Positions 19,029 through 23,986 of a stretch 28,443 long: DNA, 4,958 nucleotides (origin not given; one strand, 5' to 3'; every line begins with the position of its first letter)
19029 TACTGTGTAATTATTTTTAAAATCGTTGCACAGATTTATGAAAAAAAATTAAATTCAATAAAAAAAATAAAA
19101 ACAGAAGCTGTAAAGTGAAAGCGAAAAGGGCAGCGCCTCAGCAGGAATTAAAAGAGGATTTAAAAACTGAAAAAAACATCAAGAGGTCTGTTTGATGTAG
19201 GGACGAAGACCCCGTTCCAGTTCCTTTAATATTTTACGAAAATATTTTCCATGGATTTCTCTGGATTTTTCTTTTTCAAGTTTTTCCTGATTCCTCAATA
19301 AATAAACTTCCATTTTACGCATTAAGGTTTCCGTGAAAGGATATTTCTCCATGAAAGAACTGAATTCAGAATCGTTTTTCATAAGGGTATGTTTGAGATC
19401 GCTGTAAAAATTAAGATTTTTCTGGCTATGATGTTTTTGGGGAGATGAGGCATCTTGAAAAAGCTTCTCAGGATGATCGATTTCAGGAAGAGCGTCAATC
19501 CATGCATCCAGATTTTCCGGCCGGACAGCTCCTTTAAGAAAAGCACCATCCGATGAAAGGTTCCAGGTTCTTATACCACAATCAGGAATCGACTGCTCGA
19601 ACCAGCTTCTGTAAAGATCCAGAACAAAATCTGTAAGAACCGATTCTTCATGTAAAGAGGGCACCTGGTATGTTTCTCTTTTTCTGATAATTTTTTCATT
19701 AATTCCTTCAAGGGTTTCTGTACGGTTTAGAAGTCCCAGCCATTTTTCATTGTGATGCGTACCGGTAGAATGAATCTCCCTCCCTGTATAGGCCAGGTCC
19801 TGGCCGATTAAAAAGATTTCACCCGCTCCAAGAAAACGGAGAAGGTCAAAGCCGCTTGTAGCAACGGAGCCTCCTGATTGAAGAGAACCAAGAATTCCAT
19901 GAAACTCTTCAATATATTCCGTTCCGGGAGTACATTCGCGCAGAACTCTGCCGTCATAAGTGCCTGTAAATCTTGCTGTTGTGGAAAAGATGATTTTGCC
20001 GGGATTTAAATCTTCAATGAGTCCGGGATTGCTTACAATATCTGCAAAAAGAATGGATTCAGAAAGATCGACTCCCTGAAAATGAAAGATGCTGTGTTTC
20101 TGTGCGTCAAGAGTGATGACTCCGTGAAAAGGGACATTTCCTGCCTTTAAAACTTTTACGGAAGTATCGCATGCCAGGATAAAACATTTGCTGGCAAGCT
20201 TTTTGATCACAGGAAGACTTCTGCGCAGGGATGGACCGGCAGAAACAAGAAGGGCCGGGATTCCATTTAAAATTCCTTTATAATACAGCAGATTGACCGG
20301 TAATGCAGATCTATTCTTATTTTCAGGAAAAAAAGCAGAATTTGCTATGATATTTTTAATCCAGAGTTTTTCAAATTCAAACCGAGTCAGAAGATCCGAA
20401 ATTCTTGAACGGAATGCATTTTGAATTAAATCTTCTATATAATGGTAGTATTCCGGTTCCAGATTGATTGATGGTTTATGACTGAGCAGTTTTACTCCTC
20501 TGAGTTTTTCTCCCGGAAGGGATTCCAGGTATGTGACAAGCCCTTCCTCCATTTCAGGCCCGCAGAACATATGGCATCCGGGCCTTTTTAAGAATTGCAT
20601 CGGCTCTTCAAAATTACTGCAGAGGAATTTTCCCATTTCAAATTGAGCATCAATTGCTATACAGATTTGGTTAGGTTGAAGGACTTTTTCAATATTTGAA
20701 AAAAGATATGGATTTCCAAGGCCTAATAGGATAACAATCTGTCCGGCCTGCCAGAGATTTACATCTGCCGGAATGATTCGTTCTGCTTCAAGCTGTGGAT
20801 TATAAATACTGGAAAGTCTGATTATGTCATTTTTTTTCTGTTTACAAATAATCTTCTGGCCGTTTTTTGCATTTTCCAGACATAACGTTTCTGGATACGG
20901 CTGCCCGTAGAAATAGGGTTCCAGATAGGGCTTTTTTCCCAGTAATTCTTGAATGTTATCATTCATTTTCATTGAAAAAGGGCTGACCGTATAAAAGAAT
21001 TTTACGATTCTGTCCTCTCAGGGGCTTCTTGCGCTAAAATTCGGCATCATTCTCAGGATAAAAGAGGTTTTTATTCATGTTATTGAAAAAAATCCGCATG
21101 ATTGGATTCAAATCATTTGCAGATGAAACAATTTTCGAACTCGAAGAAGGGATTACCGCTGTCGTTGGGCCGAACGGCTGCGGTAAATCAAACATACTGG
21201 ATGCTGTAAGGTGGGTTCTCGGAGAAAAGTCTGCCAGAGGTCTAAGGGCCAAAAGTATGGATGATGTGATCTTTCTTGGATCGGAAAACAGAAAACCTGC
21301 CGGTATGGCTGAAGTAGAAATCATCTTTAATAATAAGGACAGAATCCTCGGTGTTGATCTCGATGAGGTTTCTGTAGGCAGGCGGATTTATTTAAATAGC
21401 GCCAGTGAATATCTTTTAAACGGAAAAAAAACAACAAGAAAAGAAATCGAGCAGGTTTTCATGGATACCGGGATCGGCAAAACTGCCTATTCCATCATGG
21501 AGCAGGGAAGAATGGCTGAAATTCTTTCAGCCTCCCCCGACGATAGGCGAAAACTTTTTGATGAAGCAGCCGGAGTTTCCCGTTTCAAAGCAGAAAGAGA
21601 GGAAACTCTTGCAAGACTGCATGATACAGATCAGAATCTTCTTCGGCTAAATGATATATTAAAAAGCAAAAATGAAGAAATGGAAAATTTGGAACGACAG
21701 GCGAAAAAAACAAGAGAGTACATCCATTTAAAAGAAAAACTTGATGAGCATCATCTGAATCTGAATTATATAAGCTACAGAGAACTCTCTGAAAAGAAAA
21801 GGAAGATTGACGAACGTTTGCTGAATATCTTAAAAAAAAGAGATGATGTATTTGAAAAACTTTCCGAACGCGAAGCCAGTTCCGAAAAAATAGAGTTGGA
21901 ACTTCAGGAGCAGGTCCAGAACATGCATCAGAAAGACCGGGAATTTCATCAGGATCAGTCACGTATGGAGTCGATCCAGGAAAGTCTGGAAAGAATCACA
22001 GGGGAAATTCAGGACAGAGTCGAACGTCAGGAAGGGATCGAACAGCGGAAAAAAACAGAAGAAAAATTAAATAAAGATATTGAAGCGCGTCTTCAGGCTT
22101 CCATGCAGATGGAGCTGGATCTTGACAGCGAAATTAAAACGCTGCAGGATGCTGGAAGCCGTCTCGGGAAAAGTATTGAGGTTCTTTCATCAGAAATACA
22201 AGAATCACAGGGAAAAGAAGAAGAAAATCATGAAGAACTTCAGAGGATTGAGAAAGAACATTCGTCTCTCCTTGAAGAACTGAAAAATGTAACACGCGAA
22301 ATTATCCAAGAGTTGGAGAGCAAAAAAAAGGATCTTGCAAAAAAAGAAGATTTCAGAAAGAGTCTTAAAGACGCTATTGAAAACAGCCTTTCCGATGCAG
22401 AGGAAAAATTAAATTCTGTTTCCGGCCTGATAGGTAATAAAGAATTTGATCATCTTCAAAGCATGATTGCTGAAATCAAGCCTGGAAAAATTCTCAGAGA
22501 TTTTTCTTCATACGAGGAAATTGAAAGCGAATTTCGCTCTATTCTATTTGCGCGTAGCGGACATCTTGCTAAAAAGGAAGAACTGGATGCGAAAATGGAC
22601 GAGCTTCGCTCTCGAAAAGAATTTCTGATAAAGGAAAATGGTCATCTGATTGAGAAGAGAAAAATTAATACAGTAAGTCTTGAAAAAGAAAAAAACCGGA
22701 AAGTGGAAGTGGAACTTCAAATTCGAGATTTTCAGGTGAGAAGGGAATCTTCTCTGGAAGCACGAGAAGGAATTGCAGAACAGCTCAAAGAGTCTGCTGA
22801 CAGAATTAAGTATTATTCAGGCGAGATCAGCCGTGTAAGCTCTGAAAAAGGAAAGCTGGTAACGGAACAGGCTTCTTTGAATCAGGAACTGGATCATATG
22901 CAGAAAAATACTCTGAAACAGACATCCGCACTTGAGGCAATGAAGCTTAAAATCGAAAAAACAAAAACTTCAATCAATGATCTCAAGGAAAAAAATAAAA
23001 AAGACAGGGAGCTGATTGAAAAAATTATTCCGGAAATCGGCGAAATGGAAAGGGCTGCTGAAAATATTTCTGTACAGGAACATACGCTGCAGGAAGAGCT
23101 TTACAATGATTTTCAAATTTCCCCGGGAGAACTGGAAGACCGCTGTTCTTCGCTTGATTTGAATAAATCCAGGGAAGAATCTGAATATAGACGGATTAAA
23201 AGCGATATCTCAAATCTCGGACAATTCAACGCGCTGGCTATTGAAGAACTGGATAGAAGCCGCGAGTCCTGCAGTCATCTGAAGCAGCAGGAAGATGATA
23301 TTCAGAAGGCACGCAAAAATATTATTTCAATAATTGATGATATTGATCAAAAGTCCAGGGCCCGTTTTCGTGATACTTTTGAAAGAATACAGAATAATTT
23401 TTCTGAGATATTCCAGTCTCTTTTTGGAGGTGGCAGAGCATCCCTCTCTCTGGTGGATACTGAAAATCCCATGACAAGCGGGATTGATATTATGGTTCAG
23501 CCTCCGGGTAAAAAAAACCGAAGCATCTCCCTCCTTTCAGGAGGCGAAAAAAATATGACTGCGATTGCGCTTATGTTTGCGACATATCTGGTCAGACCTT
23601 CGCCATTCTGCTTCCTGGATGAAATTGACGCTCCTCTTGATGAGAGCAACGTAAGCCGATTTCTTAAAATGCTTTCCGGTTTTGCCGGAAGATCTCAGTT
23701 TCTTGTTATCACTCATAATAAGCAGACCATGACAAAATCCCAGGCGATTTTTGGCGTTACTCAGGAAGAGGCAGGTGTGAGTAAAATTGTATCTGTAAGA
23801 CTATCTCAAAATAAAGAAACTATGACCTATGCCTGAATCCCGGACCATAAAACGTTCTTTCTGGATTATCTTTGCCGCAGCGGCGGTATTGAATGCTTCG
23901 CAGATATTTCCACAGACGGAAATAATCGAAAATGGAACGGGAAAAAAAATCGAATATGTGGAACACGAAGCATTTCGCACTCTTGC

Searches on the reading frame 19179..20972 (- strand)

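Call 3: search_protein_families(library=pfam, proteins=[window:19179-20972:-], max_evalue=0.01)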
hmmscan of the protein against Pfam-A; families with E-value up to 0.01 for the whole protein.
window:19179-20972:- (597 aa): 1 family
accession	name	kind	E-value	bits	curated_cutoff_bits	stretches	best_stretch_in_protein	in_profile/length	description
PF01973.23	MptE-like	-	9.5e-30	104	34.6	1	232-397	23-170/171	6-hydroxymethylpterin diphosphokinase MptE-like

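Call 4: search_protein_families(library=ncbifam, proteins=[window:19179-20972:-], max_evalue=0.01)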
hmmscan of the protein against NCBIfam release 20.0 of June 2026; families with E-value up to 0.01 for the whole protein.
window:19179-20972:- (597 aa): 1 family
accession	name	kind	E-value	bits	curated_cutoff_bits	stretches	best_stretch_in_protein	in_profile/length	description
NF050051.1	FlagModPseD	domain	5.1e-14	51.8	670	1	240-567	230-535/640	flagellin modification protein PseD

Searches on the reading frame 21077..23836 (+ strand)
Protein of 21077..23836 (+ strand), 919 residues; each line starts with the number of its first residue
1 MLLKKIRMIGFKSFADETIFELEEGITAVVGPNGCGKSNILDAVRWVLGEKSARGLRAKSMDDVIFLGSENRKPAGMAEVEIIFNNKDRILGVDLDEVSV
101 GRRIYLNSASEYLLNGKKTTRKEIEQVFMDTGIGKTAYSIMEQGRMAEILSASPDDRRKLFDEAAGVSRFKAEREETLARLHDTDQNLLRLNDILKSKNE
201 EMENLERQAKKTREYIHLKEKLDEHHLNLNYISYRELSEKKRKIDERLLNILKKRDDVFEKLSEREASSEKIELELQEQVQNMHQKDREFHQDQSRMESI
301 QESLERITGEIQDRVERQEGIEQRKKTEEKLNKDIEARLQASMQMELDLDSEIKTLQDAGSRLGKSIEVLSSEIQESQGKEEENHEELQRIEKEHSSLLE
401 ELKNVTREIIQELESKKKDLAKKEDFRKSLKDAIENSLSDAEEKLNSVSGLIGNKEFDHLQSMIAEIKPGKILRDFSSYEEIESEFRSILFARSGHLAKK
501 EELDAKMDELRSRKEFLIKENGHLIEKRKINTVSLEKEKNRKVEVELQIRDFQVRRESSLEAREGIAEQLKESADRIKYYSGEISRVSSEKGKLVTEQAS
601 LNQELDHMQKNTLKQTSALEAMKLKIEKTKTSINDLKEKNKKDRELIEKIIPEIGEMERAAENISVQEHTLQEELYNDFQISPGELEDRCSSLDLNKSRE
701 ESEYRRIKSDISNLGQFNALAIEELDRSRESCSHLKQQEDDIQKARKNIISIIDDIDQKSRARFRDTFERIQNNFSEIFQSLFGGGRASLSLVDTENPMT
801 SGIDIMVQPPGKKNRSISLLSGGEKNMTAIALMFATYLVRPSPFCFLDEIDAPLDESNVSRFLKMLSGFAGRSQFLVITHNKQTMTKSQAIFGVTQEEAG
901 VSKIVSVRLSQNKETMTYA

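Call 32: search_protein_families(library=pfam, proteins=[window:21077-23836:+], max_evalue=0.001)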
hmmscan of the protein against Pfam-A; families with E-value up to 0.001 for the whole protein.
window:21077-23836:+ (919 aa): 5 families
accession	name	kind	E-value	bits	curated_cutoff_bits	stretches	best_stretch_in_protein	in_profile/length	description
PF02463.25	SMC_N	-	1.6e-58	198.1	40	1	3-902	2-219/220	RecF/RecN/SMC N terminal domain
PF13476.12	AAA_23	-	1.2e-21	78.7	27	1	5-216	1-200/201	AAA domain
PF13175.12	AAA_15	-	1.2e-12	48.6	32.1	1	1-417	1-279/374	AAA ATPase domain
PF13304.12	AAA_21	-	7.3e-12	46.4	27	2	26-90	1-71/304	AAA domain, putative AbiEii toxin, Type IV TA system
PF13555.12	AAA_29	-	2.5e-06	27.6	27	1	3-48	1-46/61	P-loop containing region of AAA domain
